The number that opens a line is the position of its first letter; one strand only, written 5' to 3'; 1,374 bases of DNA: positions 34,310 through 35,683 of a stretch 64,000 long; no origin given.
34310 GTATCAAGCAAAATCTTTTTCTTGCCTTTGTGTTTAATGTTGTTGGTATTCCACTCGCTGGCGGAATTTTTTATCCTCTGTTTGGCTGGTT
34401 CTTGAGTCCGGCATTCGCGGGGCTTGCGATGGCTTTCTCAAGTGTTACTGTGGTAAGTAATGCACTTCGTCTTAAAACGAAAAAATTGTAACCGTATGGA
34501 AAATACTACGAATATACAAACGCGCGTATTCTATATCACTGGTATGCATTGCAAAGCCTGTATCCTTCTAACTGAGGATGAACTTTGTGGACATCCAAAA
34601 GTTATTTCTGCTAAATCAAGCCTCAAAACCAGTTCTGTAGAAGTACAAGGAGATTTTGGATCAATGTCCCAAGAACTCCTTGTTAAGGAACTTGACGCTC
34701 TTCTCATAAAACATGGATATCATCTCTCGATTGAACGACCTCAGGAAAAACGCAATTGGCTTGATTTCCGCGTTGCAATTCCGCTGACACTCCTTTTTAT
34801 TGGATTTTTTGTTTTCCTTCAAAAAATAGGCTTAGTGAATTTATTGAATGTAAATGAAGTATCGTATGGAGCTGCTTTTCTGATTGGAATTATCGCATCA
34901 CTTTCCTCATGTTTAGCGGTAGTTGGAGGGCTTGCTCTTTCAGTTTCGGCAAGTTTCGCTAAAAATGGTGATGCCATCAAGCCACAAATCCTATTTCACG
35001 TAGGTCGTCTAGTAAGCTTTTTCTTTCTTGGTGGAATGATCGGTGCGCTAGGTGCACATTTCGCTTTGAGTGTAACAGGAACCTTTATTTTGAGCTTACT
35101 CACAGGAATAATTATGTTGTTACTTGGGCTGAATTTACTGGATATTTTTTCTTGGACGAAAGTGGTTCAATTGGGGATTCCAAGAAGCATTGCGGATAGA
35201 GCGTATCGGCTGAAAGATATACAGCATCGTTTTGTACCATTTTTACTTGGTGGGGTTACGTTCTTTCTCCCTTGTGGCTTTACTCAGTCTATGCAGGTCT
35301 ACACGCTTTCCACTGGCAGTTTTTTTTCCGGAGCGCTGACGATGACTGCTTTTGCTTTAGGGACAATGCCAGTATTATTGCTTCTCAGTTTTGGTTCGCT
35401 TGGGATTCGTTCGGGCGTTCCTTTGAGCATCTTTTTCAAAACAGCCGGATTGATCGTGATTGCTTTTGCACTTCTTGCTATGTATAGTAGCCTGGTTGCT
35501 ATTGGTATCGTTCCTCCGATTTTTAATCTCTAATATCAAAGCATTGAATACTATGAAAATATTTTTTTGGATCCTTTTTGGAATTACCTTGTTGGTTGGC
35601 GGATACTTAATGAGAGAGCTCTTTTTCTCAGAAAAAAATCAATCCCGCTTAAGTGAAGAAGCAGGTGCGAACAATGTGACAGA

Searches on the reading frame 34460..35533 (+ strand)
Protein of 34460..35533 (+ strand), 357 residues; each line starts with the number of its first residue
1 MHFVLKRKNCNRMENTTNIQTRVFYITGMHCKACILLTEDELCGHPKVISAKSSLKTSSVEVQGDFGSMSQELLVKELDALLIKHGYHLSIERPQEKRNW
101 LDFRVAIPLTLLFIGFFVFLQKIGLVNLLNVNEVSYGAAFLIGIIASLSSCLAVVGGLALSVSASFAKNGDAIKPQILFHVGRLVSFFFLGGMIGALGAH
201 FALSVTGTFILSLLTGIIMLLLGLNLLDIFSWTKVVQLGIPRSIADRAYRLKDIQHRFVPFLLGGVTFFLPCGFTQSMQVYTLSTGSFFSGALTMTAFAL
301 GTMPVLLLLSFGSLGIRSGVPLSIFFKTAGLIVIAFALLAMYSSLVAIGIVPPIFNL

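Call 71: search_protein_families(library=pfam, proteins=[window:34460-35533:+], max_evalue=0.00001)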
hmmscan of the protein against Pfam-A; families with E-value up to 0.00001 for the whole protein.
window:34460-35533:+ (357 aa): 2 families
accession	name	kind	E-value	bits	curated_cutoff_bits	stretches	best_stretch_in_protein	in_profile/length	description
PF13386.12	DsbD_2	-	6e-30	105.1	24.9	1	138-338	1-198/199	Cytochrome C biogenesis protein transmembrane region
PF00403.32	HMA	-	3.1e-06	27.9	24.8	1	23-88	1-62/62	Heavy-metal-associated domain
